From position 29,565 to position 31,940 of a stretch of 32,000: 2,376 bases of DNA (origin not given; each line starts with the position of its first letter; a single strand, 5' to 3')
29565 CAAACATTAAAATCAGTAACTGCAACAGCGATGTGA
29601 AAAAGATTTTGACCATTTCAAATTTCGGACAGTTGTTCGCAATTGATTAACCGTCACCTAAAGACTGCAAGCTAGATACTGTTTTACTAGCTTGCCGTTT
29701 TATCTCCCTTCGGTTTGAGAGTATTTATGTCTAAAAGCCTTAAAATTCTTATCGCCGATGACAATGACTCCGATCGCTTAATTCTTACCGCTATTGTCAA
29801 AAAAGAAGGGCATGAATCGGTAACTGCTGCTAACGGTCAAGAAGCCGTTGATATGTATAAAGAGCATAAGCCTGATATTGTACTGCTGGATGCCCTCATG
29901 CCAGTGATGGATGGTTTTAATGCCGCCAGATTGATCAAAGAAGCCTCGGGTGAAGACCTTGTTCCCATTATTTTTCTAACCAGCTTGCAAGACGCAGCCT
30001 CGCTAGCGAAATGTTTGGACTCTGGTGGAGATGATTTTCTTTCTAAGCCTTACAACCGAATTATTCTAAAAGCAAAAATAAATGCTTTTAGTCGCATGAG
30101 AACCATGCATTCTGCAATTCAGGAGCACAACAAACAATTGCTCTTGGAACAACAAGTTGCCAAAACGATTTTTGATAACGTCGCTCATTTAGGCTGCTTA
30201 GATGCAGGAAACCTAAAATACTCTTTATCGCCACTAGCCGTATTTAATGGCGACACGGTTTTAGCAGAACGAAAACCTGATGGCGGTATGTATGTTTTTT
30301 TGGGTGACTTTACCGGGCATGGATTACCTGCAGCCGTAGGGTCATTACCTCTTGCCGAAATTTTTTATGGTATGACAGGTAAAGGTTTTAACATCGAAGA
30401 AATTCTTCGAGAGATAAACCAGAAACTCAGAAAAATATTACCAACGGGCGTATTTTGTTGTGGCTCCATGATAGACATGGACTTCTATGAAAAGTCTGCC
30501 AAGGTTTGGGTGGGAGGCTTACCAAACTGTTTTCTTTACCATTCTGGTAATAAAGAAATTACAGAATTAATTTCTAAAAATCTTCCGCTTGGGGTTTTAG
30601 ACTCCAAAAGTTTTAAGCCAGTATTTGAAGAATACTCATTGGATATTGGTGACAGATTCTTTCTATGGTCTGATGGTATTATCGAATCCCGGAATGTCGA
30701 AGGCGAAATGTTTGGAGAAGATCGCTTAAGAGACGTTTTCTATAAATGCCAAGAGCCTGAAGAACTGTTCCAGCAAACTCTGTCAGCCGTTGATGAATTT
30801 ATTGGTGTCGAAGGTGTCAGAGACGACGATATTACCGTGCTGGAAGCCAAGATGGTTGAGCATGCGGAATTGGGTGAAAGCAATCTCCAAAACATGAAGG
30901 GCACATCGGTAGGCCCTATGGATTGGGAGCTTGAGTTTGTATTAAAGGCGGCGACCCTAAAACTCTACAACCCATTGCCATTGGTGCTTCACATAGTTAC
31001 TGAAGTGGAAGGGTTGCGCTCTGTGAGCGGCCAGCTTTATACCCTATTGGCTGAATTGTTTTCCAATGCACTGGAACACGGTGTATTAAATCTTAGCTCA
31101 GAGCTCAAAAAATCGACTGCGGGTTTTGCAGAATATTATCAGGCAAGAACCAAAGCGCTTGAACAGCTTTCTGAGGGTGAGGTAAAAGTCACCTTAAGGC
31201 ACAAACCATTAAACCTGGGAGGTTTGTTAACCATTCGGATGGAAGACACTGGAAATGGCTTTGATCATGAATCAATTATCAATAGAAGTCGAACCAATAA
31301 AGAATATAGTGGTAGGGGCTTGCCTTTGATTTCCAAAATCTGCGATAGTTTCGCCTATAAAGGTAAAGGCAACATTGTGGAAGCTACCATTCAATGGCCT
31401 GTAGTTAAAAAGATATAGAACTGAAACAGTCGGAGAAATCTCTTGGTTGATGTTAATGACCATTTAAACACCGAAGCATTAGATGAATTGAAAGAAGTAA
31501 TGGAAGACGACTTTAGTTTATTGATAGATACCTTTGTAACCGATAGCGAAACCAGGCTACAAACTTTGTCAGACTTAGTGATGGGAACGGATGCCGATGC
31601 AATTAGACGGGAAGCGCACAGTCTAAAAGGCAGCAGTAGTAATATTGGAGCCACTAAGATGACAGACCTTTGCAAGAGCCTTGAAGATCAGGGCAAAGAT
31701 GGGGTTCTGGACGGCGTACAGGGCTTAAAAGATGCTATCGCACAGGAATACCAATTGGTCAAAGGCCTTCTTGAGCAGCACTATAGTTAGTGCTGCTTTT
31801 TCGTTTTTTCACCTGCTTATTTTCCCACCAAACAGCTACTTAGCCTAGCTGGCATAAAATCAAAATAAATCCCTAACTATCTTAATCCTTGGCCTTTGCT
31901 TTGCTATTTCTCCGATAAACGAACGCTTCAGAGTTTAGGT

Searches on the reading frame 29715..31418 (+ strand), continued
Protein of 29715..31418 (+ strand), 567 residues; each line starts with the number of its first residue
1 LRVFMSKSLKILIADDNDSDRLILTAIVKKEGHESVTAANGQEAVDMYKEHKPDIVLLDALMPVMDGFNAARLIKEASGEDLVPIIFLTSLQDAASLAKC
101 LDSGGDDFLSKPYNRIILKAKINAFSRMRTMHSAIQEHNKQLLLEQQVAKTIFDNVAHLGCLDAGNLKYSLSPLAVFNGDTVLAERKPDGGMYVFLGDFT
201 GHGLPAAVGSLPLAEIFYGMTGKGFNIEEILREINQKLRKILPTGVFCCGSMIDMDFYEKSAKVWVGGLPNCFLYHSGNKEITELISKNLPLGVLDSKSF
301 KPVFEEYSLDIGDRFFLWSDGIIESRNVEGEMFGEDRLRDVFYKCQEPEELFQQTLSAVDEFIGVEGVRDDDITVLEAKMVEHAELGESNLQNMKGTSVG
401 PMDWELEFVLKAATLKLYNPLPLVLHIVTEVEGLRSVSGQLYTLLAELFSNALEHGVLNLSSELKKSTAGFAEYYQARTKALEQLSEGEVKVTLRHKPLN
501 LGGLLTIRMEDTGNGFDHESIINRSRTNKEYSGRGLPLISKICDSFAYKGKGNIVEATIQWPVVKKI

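Call 30: find_encoding_contigs(protein=P0012, flank=10000, max_places=1)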
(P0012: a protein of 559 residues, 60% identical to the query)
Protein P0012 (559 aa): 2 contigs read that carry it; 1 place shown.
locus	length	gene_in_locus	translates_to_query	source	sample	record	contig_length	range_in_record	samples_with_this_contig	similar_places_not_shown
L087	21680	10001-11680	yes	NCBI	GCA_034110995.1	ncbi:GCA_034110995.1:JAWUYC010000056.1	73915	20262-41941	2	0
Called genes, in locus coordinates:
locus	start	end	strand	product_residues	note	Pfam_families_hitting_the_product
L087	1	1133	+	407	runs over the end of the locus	PF00512:HisKA, PF02518:HATPase_c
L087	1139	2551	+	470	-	PF00072:Response_reg, PF00158:Sigma54_activat, PF14532:Sigma54_activ_2, PF07724:AAA_2 (weak), PF07728:AAA_5 (weak), PF25601:AAA_lid_14, PF02954:HTH_8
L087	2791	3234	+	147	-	PF02049:FliE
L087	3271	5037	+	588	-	PF01514:YscJ_FliF, PF08345:YscJ_FliF_C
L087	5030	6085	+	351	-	PF03448:MgtE_N (faint), PF14842:FliG_N, PF14841:FliG_M, PF01706:FliG_C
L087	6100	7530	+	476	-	-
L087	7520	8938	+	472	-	PF00006:ATP-synt_ab, PF18269:T3SS_ATPase_C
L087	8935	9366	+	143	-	PF02050:FliJ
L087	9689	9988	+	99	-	PF01740:STAS, PF13466:STAS_2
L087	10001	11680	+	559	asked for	PF00072:Response_reg, PF07228:SpoIIE, PF13581:HATPase_c_2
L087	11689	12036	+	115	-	PF01627:Hpt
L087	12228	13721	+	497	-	PF02120:Flg_hook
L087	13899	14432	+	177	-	PF03748:FliL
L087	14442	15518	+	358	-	PF02154:FliM, PF01052:FliMN_C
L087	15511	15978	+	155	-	PF28396:SepQ_C (weak), PF01052:FliMN_C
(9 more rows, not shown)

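Call 31: find_encoding_contigs(protein=P0028, flank=10000, max_places=1)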
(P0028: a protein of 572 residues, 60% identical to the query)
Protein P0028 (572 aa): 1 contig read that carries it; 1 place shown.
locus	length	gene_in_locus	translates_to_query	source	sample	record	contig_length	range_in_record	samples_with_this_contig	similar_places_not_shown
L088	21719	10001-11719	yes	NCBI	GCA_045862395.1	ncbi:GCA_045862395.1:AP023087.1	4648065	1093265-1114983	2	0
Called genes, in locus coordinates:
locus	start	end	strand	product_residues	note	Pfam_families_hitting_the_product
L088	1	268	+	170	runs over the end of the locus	PF01584:CheW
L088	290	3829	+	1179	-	PF13188:PAS_8 (faint), PF00672:HAMP, PF00989:PAS (faint), PF08448:PAS_4 (faint), PF13426:PAS_9 (faint), PF18947:HAMP_2, PF00015:MCPsignal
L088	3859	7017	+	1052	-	PF00989:PAS (faint), PF08448:PAS_4 (faint), PF13188:PAS_8 (faint), PF13426:PAS_9 (faint), PF18947:HAMP_2, PF00015:MCPsignal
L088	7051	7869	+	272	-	PF03705:CheR_N, PF01739:CheR, PF08242:Methyltransf_12 (faint)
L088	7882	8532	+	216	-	PF03975:CheD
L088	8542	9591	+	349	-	PF00072:Response_reg, PF01339:CheB_methylest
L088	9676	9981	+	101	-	PF01740:STAS, PF13466:STAS_2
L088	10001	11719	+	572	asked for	PF00072:Response_reg, PF07228:SpoIIE, PF13581:HATPase_c_2 (weak)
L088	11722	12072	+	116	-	PF01627:Hpt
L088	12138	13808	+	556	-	PF02120:Flg_hook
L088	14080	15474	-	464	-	-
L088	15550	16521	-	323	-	PF12762:DDE_Tnp_IS1595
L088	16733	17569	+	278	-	PF08668:HDOD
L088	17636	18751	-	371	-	PF02985:HEAT (faint)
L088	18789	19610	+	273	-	PF01177:Asp_Glu_race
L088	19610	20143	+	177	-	PF04315:EpmC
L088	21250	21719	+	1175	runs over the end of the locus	PF00801:PKD (weak), PF18911:PKD_4, PF21027:Sde0182_C (weak), PF18911:PKD_4 (weak), PF00801:PKD, PF18911:PKD_4, PF18911:PKD_4, PF01341:Glyco_hydro_6, +2 more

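Call 32: find_encoding_contigs(protein=P0048, flank=10000, max_places=1)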
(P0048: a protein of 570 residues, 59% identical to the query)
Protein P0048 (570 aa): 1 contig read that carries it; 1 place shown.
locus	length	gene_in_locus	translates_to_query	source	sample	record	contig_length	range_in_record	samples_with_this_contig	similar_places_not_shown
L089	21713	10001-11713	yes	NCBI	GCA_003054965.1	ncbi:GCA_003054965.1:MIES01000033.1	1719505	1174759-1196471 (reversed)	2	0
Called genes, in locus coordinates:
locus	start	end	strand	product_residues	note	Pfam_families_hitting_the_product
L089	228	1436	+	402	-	PF13188:PAS_8 (faint), PF00512:HisKA, PF13581:HATPase_c_2 (faint), PF02518:HATPase_c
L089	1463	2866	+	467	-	PF00072:Response_reg, PF00158:Sigma54_activat, PF14532:Sigma54_activ_2, PF07724:AAA_2 (weak), PF00004:AAA (faint), PF07728:AAA_5 (weak), PF25601:AAA_lid_14, PF02954:HTH_8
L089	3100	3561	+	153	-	PF02049:FliE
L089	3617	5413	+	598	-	PF01514:YscJ_FliF, PF08345:YscJ_FliF_C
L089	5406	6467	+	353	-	PF03448:MgtE_N (faint), PF14842:FliG_N, PF14841:FliG_M, PF01706:FliG_C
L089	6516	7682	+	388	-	PF02108:FliH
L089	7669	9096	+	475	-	PF00006:ATP-synt_ab, PF18269:T3SS_ATPase_C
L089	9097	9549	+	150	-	PF02050:FliJ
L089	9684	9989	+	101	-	PF01740:STAS, PF13466:STAS_2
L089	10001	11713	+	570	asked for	PF00072:Response_reg, PF07228:SpoIIE, PF13581:HATPase_c_2, PF02518:HATPase_c (faint)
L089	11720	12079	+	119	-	PF01627:Hpt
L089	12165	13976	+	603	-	PF02120:Flg_hook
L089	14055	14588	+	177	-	PF03748:FliL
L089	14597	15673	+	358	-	PF02154:FliM, PF01052:FliMN_C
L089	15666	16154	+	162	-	PF28396:SepQ_C (weak), PF01052:FliMN_C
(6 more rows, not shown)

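Call 67: search_protein_families(library=pfam, proteins=[L024:8779-9195:+, L021:11895-13580:+, L021:8450-9676:+, L024:5386-6639:+], max_evalue=0.01)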
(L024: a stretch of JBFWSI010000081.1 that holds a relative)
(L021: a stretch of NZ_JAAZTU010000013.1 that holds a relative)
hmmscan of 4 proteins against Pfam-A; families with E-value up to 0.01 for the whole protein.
L024:8779-9195:+ (138 aa): 0 families

L021:11895-13580:+ (561 aa): 2 families
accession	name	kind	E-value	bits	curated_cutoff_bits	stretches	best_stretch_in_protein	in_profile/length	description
PF03961.19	FapA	-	7.2e-66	223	31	1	270-547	1-272/272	Flagellar Assembly Protein A beta solenoid domain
PF20250.3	FapA_N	-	1.8e-55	187.5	27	1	84-262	1-176/178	Flagellar Assembly Protein A N-terminal region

L021:8450-9676:+ (408 aa): 1 family
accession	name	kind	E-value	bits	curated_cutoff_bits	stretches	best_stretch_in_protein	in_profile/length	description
PF00015.26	MCPsignal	-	2e-24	86.8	34.6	1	189-322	22-148/172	Methyl-accepting chemotaxis protein (MCP) signalling domain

L024:5386-6639:+ (417 aa): 2 families
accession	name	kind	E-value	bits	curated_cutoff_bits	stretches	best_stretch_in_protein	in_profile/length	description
PF00015.26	MCPsignal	-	8.1e-27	94.6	34.6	1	195-288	19-112/172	Methyl-accepting chemotaxis protein (MCP) signalling domain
PF25520.1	AAA_lid_TANC1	-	0.0034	18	29.1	1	311-368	12-67/96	TANC1-like, AAA+ ATPase lid domain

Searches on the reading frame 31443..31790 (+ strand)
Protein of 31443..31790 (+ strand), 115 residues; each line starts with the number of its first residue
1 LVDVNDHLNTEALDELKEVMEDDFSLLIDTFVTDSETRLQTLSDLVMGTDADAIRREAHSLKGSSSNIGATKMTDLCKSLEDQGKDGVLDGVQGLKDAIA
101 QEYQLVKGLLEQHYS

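Call 4: search_protein_families(library=pfam, proteins=[window:31443-31790:+])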
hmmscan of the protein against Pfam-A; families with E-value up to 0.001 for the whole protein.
window:31443-31790:+ (115 aa): 1 family
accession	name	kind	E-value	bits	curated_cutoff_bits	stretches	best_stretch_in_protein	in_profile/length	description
PF01627.28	Hpt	-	7.3e-17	61.8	24.6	1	27-101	2-80/84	Hpt domain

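Call 26: search_protein_families(library=ncbifam, proteins=[window:31443-31790:+], max_evalue=0.00001)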
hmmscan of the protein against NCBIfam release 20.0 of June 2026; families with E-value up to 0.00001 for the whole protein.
window:31443-31790:+ (115 aa): 2 families
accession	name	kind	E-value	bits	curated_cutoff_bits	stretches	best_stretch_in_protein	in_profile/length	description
TIGR02956.1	TMAO_torS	equivalog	1.1e-09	37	676.5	1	16-111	872-965/967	TMAO reductase system sensor histidine kinase/response regulator TorS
NF041948.1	Phrelay_LuxU_Vib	equivalog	1.4e-06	28.6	140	1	6-90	2-87/110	quorum-sensing phosphorelay protein LuxU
